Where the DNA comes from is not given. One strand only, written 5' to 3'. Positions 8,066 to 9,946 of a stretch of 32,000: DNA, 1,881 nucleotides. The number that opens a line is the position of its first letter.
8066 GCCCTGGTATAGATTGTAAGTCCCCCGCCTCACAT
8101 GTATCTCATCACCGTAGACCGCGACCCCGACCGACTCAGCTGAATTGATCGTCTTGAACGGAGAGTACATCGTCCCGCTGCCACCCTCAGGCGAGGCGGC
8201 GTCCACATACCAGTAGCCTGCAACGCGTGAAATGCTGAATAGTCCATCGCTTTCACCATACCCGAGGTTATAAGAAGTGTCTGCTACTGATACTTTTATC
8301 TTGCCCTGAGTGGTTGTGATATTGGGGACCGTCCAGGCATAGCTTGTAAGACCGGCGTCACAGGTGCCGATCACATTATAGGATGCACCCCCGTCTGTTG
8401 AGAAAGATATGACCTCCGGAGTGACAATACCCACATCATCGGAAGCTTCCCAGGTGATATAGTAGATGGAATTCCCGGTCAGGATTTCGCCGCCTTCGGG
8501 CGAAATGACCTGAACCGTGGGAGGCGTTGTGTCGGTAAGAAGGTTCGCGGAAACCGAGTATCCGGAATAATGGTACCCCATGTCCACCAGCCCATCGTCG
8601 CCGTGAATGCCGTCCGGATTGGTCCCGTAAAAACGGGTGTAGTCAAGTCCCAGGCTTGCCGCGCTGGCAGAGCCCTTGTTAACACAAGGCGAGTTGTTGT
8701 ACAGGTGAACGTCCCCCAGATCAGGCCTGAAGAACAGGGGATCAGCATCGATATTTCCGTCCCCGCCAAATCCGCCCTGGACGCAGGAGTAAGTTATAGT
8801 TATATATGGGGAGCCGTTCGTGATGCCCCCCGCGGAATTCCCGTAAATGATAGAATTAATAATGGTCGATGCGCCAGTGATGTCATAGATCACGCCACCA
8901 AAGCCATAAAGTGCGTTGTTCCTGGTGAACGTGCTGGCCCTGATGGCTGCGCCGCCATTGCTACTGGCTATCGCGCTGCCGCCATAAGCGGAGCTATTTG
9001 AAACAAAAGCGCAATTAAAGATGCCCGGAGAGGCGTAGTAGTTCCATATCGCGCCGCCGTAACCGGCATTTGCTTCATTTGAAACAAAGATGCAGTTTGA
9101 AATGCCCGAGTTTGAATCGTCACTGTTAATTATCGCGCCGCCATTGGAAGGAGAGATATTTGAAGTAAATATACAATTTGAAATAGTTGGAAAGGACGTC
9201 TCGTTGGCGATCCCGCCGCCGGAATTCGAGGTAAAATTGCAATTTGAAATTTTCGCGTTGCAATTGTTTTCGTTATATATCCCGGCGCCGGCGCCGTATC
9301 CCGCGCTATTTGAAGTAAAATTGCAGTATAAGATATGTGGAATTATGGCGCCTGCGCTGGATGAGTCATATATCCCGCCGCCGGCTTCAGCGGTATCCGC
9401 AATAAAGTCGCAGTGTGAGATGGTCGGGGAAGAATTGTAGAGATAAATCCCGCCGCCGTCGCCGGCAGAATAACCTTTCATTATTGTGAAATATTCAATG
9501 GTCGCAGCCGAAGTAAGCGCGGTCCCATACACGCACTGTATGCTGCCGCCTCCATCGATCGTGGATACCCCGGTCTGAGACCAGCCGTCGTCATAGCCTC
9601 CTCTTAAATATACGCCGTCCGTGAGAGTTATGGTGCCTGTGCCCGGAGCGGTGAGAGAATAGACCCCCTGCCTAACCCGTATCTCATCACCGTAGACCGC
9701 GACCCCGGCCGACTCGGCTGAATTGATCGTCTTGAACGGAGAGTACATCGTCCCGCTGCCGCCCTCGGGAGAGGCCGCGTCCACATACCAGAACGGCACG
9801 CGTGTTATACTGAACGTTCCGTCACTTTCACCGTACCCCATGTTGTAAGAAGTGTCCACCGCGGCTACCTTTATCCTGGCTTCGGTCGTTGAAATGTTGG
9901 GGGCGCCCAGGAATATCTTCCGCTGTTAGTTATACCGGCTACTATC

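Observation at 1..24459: Giant (>24.4 kb, more than ~8,150 codons, still incomplete) secreted gene: double-propeller-sized YVTN head plus a string of at least 13 beta-helix beads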

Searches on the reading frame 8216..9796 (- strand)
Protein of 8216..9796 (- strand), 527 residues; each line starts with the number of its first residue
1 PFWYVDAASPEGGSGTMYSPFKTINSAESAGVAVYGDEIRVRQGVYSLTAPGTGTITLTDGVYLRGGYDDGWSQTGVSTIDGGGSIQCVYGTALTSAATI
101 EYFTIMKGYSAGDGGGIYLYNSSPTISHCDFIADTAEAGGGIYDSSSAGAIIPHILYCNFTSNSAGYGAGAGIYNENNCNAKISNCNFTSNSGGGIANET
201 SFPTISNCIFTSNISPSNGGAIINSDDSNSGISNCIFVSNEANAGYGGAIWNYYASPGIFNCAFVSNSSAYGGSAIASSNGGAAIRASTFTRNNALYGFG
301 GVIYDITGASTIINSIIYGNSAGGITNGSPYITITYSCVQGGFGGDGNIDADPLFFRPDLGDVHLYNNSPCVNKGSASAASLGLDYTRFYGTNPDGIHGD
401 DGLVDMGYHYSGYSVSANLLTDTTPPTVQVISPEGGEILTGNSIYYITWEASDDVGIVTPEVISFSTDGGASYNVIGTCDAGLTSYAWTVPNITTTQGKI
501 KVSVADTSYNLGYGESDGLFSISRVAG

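Call 26: find_homologous_proteins(query=window:8216-9796:-, max_evalue=1e-10)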
Query window:8216-9796:- (527 aa): 335 proteins with E <= 1e-10 among 8000 candidates; the best 120 are listed.
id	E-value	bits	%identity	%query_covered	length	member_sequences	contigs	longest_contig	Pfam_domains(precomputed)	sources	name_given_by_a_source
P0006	1.6e-93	333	45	61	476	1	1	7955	PF13229.13,PF17957.8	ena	-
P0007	8.4e-85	304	51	73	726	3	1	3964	PF13229.13,PF07602.18,PF22842.4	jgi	-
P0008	2.3e-84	302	34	75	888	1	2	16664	PF13229.13,PF02415.24,PF05048.20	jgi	jgi:parallel beta-helix repeat protein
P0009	1.8e-82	296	46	80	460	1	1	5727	PF13229.13,PF05048.20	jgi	jgi:parallel beta-helix repeat protein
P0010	9.5e-73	264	39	75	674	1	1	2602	PF17957.8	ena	-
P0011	1.2e-72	264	32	50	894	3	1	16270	PF13229.13,PF02415.24,PF05048.20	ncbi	ncbi:MAG: right-handed parallel beta-helix repeat-containing protein [Sedimentisphaerales bacterium]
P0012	1.4e-71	260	52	33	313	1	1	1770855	PF10342.16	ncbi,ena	-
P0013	7.5e-69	251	34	77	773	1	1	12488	PF13229.13,PF00801.27,PF02415.24,PF05048.20,PF18911.7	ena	-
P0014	4.1e-68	249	40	85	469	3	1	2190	PF13229.13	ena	-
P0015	5.3e-68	248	50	46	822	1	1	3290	PF13229.13,PF13964.13,PF24681.2,PF07602.18,PF13415.13,PF01344.32,PF25210.2,PF00041.28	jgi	-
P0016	4.5e-66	242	39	80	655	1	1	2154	PF13229.13,PF05345.19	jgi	jgi:parallel beta-helix repeat protein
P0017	1.3e-64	237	30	71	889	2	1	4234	-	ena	-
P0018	1.1e-61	227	28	61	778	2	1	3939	PF13229.13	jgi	-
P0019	4.4e-54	202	39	49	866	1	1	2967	PF13229.13,PF02415.24,PF17161.11,PF05048.20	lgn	-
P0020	1.2e-52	198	35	72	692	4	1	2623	PF13229.13,PF00801.27,PF02415.24,PF18911.7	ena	-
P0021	3.1e-52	196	34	58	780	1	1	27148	PF13229.13,PF02415.24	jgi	jgi:parallel beta-helix repeat protein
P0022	2.5e-51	193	32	58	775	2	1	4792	PF13229.13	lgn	-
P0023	2.0e-47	180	32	68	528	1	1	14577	PF13229.13,PF02415.24,PF05048.20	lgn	-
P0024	2.9e-45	173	35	77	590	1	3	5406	PF13229.13,PF02415.24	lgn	-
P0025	1.2e-44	171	38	42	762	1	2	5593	PF13229.13,PF02415.24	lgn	-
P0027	3.5e-44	170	39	65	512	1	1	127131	PF13229.13,PF02415.24,PF17161.11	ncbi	-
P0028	2.0e-43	167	29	76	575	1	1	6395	PF13229.13,PF02415.24,PF05048.20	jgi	jgi:predicted outer membrane repeat protein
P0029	1.1e-42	165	30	77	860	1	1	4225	PF13229.13,PF02415.24,PF17161.11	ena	-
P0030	2.5e-42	164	32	74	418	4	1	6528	PF13229.13,PF17161.11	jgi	-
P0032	1.2e-41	161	32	57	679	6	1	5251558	PF13229.13,PF02415.24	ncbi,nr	ncbi:MAG: hypothetical protein JSU86_20200 [Phycisphaerales bacterium]|nr:MAG: hypothetical protein 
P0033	1.8e-41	161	31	69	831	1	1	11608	PF13229.13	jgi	jgi:parallel beta-helix repeat protein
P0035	2.0e-40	157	34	45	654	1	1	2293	PF13229.13,PF02415.24,PF22842.4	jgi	jgi:predicted outer membrane repeat protein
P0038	4.9e-38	149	35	58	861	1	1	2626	PF13229.13,PF02415.24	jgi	jgi:parallel beta-helix repeat protein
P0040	1.1e-37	148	33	56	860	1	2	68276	PF13229.13,PF02415.24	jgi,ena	jgi:predicted outer membrane repeat protein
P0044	6.1e-37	146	36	72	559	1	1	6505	PF13229.13,PF07602.18,PF03160.21,PF02415.24,PF18998.7,PF22842.4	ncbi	ncbi:MAG: Calx-beta domain-containing protein [Pseudomonadota bacterium]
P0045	7.1e-37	146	34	59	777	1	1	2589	PF13229.13,PF02415.24,PF05048.20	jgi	jgi:hypothetical protein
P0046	9.7e-36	142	28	75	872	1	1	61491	PF13229.13,PF02415.24,PF05048.20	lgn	-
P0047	1.2e-34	138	32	60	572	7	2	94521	PF02415.24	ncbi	ncbi:MAG: choice-of-anchor Q domain-containing protein, partial [Planctomycetota bacterium]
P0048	3.3e-34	137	27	69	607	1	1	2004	PF13229.13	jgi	-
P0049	5.4e-33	133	37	47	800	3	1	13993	PF07591.16,PF13229.13,PF02415.24,PF08480.17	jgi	jgi:predicted outer membrane repeat protein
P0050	5.6e-33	133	35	36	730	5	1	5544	PF13229.13,PF02415.24,PF22842.4,PF17161.11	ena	-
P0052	3.2e-32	130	36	41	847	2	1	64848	PF13229.13,PF02415.24,PF22842.4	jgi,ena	-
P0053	4.5e-32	130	33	77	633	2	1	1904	PF13229.13,PF22842.4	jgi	-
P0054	5.3e-32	130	35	62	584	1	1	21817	PF13229.13,PF18962.8,PF13860.13,PF05048.20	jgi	jgi:parallel beta-helix repeat protein/predicted outer membrane repeat protein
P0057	1.1e-31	128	31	81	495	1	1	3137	PF13229.13,PF05048.20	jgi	jgi:parallel beta-helix repeat protein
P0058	1.2e-31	128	34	65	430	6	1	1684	PF13229.13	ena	-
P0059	1.3e-31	128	35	58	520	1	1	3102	PF13229.13,PF02415.24,PF05048.20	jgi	jgi:parallel beta-helix repeat protein/predicted outer membrane repeat protein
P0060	2.2e-31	128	32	71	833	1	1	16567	PF13229.13,PF02415.24,PF18962.8,PF05048.20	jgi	jgi:parallel beta-helix repeat protein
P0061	3.8e-31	127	29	71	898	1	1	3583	PF13229.13,PF02415.24,PF05048.20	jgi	jgi:predicted outer membrane repeat protein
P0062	5.6e-31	126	34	65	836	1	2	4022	PF13229.13,PF02415.24,PF05048.20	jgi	jgi:hypothetical protein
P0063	9.1e-31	125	51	32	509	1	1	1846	PF13229.13,PF10102.15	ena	-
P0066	4.5e-30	123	36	64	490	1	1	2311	PF13229.13,PF02415.24,PF17161.11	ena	-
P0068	9.2e-30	122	33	50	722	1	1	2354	PF13229.13,PF02415.24,PF18962.8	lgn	-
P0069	1.2e-29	122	31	57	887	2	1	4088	PF13229.13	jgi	-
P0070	1.2e-29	122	37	50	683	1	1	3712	PF13229.13,PF02415.24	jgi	jgi:hypothetical protein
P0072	2.1e-29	121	28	82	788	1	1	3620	PF13229.13,PF02415.24,PF08480.17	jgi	jgi:hypothetical protein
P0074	2.4e-29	121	28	50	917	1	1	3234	PF13229.13,PF13860.13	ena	-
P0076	1.1e-28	119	33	53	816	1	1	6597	PF13229.13,PF02415.24,PF22842.4,PF08480.17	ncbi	-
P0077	1.9e-28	118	28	61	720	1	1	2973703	PF13229.13,PF02415.24,PF05048.20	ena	-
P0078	2.3e-28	118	33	69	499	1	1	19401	PF13229.13,PF05048.20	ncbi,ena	-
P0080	4.0e-28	117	29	69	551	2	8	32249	PF13229.13,PF22842.4,PF05048.20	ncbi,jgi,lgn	jgi:hypothetical protein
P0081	4.6e-28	117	29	71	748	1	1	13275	PF13229.13,PF02415.24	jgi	-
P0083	7.7e-28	116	31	49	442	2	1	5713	PF02415.24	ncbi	ncbi:MAG: choice-of-anchor Q domain-containing protein [Planctomycetota bacterium]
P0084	2.3e-27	114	33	69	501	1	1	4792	PF13229.13,PF07602.18,PF02415.24,PF22842.4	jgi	jgi:predicted outer membrane repeat protein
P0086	3.6e-27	114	29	82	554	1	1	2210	PF13229.13,PF02415.24,PF05048.20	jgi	-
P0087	3.7e-27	114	33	76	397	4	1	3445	PF13229.13,PF22842.4,PF05048.20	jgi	jgi:parallel beta-helix repeat protein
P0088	5.1e-27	113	33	42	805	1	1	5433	PF13229.13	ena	-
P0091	1.0e-26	112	31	57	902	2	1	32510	PF13229.13,PF02415.24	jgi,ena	-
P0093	1.6e-26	111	29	79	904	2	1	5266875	PF13229.13,PF02415.24,PF18962.8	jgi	jgi:parallel beta-helix repeat protein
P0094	1.9e-26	111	26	81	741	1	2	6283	PF13229.13,PF17161.11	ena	-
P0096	5.8e-26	110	28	75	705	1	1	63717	PF00691.26,PF13229.13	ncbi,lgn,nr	ncbi:MAG: OmpA family protein [Coriobacteriia bacterium]|nr:OmpA family protein [Coriobacteriia bact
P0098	7.6e-26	109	30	65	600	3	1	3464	PF13405.13,PF13229.13,PF26780.1,PF00404.25,PF00036.39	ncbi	-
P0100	1.5e-25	108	28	54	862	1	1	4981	PF13229.13,PF18962.8,PF13860.13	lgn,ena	-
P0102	2.0e-25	108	32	77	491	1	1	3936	PF13229.13,PF22842.4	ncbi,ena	-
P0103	2.2e-25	108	29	67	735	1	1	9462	PF13229.13,PF05048.20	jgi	-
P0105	2.5e-25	108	31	52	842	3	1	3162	PF13229.13,PF02415.24,PF22842.4,PF08480.17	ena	-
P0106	2.6e-25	108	29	72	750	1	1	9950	PF13229.13,PF18962.8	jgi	jgi:hypothetical protein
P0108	4.5e-25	107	34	69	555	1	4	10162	PF13229.13,PF11617.14,PF02415.24,PF22842.4,PF05048.20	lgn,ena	-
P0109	5.6e-25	106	32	62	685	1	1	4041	PF13229.13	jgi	jgi:hypothetical protein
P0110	6.5e-25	106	27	66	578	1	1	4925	PF13229.13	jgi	jgi:hypothetical protein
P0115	2.3e-24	104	32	70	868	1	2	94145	PF13229.13,PF02415.24,PF05048.20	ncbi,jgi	-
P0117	3.3e-24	104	34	57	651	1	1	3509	PF13229.13,PF22352.3,PF00801.27,PF02415.24,PF18911.7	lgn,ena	-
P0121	7.8e-24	103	33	51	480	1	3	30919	PF13229.13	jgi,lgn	jgi:hypothetical protein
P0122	8.6e-24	102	30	72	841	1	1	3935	PF13229.13,PF02415.24,PF22842.4,PF05048.20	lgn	-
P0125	1.3e-23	102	30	60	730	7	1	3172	PF13229.13,PF20585.5,PF02415.24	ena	-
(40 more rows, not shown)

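Call 57: predict_structure(alignment_id=A2)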
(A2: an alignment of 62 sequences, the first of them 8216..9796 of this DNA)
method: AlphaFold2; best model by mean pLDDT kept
length: 527 residues; sequences in the alignment: 62
mean_pLDDT: 94.7   pTM: 0.92
mean pLDDT of the five models: 94.7, 94.2, 93.1, 92.0, 91.7
residues with pLDDT >= 90: 471; 70-90: 50; 50-70: 6; < 50: 0
segments of 3 or more residues with pLDDT < 50: none
pLDDT, mean of each block of 10 residues (from residue 1): 95 94 94 83 97 93 97 97 98 96 98 98 98 98 89 96 93 97 98 98 98 96 97 98 96 98 97 95 97 88 92 96 73 94 91 93 96 91 95 95 95 95 95 96 97 92 95 93 94 97 95 96 92
secondary structure, 60 per line:
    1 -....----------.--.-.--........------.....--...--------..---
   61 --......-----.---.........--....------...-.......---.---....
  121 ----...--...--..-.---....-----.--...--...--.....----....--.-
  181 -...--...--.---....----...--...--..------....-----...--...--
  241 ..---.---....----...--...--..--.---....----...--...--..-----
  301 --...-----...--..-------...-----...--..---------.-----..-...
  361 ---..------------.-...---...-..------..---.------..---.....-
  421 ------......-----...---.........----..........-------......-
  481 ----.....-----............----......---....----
elements in order: E2-5 H24-31 E38-42 E45-47 E63-68 E78-86 E89-92 E99-101 E103-109 E117-120 E125-127 E130-132 E142-145 E154-156 E159-161 E173-176 E182-184 E187-189 E196-199 E204-206 E209-211 E222-225 E231-233 E236-238 E250-253 E258-260 E263-265 E276-279 E284-286 E289-291 E303-305 E311-313 E325-327 E333-335 E427-432 E438-440 E444-452 E457-466 E474-479 E485-489 E495-506 E511-516 E520-523

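Call 59: fold_search(model_id=the predicted structure, library=pdb)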
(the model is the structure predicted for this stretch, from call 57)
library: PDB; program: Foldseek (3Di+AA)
matches with E <= 10: 1969; with E <= 0.001: 4
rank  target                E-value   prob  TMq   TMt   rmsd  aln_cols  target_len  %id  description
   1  9kvu                  1.1e-04  1.00  0.16  0.73   3.4       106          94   18  Structure of B1 domain in the bifunctional enzyme CelAly (released 2026-03-18)
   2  3pdd                  3.6e-04  1.00  0.16  0.39   8.7       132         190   19  Structures of Clostridium thermocellum CbhA fibronectin(III)-like modules (released 2011-11-23)
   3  3pe9_A                6.7e-04  1.00  0.15  0.72   3.7       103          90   20  Structures of Clostridium thermocellum CbhA fibronectin(III)-like modules (released 2011-11-23)
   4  5olr_C                8.1e-04  1.00  0.31  0.38   8.2       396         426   14  Rhamnogalacturonan lyase (released 2017-11-29)
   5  3pdg                  1.1e-03  1.00  0.15  0.75   3.3       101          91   10  Structures of Clostridium thermocellum CbhA fibronectin(III)-like modules (released 2011-11-23)
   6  5olq_C                1.3e-03  1.00  0.35  0.42   8.4       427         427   14  Rhamnogalacturonan lyase (released 2017-11-29)
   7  8wae_A                3.8e-03  1.00  0.14  0.55   5.1       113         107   12  Crystal structure of a novel porphyran-binding carbohydrate binding module (released 2024-09-11)
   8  9d7z_J                4.7e-03  1.00  0.13  0.32  12.0       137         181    9  Shigella flexneri bacteriophage Moo19 Icosahedral Reconstruction (released 2025-01-15)
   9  2ntb_A                6.2e-03  1.00  0.28  0.42   7.3       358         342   11  Crystal structure of pectin methylesterase in complex with hexasaccharide V (released 2007-09-18)
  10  9e99_J                6.5e-03  0.99  0.13  0.22  11.7       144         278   12  Cryo-EM reconstruction of Escherichia phage N4 capsid (released 2025-02-19)
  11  8pn5_E                6.8e-03  1.00  0.15  0.22  12.1       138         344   10  Crystal structure of the HC7-Glu200Ala mutant complexed to a triglycopeptide (released 2024-03-06)
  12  8te6                  7.7e-03  1.00  0.14  0.45   6.5       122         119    7  Crystal structure of a multiple lysine-to-arginine substitution mutant of the human CRIg C3b-binding domain (released 2023-07-12)
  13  8cka_B                8.1e-03  1.00  0.17  0.21   9.5       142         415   15  Deinococcus radidurans HPI S-layer (released 2023-04-19)
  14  4pw3_A                8.1e-03  1.00  0.13  0.18  10.0       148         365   14  Crystal structure of the sulfite dehydrogenase SorT from Sinorhizobium meliloti (released 2015-06-03)
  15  5k3x_B                8.9e-03  1.00  0.14  0.20   9.7       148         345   14  Crystal Structure of the sulfite dehydrogenase, SorT R78K mutant from Sinorhizobium meliloti (released 2017-05-24)
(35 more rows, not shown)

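Call 61: search_solved_structures(query=window:8216-9796:-, max_evalue=0.01)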
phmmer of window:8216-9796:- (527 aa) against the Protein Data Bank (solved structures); distinct sequences matched with E-value up to 0.01: 0.

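Call 62: find_encoding_contigs(protein=P0012, flank=10000, max_places=3)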
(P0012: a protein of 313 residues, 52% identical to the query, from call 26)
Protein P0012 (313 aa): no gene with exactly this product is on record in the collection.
